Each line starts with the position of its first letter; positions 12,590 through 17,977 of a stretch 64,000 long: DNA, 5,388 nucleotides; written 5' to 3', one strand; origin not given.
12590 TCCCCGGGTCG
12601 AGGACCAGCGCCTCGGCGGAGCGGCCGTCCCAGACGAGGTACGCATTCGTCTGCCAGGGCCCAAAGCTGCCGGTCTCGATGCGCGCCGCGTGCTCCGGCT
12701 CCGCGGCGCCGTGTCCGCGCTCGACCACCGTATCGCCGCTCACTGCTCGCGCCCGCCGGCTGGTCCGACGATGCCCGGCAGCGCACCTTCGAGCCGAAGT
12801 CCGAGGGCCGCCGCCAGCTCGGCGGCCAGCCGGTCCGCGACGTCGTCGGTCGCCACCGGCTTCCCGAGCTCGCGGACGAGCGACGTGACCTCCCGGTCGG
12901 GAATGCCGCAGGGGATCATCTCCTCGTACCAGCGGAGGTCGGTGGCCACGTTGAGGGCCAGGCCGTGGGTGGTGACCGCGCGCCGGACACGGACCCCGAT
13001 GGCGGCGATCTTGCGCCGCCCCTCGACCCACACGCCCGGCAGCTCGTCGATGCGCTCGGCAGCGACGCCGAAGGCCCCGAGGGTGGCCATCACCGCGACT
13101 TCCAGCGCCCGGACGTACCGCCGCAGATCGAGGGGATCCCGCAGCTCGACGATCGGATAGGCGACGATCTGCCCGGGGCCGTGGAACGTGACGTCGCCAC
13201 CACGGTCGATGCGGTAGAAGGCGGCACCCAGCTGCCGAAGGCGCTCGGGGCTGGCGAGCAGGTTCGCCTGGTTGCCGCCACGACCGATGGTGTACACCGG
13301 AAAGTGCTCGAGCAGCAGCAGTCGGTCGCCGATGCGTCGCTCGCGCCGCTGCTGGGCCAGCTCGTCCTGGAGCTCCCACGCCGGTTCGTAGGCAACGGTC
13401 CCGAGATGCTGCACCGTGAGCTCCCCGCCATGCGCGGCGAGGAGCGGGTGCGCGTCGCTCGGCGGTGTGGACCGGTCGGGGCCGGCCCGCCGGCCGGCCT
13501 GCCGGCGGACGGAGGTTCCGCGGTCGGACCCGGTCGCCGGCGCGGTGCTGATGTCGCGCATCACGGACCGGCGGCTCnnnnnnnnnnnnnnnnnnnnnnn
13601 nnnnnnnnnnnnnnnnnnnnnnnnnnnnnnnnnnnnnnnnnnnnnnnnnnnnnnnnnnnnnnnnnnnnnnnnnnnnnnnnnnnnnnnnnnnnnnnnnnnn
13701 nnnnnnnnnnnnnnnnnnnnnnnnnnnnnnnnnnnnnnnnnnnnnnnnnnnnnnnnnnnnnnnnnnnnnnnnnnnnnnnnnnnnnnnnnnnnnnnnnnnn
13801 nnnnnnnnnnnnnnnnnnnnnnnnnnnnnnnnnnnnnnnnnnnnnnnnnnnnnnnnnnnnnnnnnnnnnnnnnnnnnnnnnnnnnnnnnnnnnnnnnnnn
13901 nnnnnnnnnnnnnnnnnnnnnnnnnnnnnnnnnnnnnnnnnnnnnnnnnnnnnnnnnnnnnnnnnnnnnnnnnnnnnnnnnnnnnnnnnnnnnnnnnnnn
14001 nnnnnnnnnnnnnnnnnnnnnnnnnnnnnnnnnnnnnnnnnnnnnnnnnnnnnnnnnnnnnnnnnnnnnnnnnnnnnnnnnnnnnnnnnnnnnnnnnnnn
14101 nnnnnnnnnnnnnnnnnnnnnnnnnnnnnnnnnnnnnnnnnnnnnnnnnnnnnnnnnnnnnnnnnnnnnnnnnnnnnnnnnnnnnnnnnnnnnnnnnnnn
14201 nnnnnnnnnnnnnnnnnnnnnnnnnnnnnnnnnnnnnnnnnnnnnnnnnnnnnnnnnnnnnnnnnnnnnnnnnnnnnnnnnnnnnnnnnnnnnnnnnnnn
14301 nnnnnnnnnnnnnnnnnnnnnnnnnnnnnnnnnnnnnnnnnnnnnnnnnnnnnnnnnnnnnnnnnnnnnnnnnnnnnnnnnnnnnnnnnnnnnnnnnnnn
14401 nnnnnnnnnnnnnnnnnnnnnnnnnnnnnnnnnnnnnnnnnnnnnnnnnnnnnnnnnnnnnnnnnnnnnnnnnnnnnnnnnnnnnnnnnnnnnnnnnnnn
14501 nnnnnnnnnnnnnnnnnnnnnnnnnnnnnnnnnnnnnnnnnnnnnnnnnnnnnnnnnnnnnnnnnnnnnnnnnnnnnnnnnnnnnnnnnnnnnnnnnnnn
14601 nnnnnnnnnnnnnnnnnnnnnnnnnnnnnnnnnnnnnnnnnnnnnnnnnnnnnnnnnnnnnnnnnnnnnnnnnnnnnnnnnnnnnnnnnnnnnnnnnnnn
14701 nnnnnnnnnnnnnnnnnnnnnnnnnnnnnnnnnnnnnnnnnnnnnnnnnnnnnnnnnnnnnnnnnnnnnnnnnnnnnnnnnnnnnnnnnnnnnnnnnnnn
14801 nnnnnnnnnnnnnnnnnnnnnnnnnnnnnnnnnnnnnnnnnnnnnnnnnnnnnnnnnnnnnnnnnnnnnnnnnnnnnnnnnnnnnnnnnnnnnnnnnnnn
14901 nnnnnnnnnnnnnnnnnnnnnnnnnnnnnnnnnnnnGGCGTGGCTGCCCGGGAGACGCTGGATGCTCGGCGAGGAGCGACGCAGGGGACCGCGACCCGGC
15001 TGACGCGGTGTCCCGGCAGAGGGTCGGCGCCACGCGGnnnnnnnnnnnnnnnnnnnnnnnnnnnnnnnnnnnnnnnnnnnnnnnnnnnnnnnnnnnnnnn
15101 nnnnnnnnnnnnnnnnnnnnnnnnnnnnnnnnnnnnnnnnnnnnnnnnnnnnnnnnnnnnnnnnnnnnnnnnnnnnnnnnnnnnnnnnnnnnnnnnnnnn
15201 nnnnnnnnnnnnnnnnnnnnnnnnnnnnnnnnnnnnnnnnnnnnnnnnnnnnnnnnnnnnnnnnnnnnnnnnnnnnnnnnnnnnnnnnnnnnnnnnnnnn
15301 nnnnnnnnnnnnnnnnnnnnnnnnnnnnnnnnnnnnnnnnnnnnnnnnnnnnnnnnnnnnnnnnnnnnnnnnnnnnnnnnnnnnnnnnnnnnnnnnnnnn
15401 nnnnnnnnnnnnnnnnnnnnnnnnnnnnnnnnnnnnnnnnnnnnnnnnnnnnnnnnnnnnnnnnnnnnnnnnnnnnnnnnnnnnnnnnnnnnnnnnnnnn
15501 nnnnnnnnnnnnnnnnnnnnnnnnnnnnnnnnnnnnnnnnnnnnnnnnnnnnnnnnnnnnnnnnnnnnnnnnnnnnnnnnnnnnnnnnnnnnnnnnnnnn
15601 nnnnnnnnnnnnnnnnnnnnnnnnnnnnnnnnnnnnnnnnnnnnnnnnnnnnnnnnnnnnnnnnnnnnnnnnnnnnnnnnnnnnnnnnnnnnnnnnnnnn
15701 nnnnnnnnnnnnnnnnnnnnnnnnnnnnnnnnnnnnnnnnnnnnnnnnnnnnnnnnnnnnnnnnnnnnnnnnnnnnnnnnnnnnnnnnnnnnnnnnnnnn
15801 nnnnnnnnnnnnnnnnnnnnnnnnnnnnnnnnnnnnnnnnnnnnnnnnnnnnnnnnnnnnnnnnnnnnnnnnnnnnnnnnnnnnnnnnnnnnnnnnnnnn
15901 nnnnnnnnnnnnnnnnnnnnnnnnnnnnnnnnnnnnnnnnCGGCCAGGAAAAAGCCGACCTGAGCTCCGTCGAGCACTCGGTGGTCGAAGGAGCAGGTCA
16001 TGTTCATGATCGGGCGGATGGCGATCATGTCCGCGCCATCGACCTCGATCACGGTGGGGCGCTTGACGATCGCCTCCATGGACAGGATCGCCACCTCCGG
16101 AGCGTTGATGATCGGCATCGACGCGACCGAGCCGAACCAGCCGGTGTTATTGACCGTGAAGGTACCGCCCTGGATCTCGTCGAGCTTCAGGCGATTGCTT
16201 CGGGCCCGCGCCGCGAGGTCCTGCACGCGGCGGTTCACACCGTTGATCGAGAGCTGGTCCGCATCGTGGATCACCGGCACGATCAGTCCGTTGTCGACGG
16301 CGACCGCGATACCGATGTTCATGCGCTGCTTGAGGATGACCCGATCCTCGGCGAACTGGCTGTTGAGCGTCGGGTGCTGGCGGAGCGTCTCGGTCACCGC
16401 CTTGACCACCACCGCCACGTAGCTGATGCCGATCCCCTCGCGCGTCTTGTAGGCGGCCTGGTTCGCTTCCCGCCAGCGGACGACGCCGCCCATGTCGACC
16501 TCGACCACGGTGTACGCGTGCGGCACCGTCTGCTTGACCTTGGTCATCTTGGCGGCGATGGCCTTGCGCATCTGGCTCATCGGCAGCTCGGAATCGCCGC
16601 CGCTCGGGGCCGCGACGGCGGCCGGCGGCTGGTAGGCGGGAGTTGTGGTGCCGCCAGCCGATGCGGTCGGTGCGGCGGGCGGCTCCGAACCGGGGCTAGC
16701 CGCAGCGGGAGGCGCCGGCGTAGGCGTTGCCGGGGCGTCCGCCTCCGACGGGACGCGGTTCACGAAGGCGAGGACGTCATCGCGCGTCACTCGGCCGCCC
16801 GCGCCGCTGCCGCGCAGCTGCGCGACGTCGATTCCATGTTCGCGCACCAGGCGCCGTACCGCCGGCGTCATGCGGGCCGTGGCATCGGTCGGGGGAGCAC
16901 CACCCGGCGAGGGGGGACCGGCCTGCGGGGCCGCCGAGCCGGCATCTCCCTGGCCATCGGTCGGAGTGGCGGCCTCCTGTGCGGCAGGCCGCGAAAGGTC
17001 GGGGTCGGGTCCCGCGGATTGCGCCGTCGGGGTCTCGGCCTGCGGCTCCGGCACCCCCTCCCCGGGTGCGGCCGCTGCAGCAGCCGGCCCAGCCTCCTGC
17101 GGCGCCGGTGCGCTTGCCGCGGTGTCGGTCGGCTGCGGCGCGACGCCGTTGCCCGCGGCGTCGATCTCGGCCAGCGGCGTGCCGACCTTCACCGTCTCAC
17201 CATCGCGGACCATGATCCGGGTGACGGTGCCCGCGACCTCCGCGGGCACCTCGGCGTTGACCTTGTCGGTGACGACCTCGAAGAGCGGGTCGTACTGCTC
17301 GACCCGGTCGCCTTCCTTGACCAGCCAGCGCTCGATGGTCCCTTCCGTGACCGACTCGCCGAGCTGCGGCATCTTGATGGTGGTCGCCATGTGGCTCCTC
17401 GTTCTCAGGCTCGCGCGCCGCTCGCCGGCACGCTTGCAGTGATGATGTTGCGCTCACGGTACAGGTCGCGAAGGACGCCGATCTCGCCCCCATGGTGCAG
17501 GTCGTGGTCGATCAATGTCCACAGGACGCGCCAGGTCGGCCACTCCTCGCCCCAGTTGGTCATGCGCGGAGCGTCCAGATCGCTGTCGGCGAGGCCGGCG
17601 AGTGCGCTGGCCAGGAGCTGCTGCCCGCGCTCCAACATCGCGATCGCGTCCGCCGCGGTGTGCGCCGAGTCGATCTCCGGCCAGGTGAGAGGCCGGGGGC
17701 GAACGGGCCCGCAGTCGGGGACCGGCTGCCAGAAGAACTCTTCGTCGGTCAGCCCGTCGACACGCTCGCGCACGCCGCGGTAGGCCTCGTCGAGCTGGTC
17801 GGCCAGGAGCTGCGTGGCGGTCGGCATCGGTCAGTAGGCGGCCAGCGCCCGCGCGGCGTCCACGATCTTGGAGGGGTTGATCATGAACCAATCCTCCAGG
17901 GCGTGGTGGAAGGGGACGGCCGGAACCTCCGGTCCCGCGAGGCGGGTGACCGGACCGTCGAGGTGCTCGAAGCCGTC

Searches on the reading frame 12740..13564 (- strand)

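Call 8: search_protein_families(library=pfam, proteins=[window:12740-13564:-], max_evalue=0.001)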
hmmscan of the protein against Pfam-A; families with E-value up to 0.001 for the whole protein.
window:12740-13564:- (274 aa): 2 families
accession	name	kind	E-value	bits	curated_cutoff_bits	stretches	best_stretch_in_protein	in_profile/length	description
PF21948.1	LplA-B_cat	-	8.5e-48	163.4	27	1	59-250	2-199/200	Lipoyl protein ligase A/B catalytic domain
PF03099.24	BPL_LplA_LipB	-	0.00019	21.8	21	1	111-209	23-133/133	Biotin/lipoate A/B protein ligase family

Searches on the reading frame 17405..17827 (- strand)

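Call 8: search_protein_families(library=pfam, proteins=[window:17405-17827:-], max_evalue=0.001)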
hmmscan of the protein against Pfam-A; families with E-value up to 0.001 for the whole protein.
window:17405-17827:- (140 aa): 3 families
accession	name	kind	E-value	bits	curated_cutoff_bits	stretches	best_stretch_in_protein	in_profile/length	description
PF12867.12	DinB_2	-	2.6e-09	38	24.8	1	46-116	62-128/128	DinB superfamily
PF04978.18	MST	-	2e-07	32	27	1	56-123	80-147/149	Mycothiol-S-transferase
PF05163.17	DinB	-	9.5e-05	22.9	23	1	53-119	73-141/165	DinB family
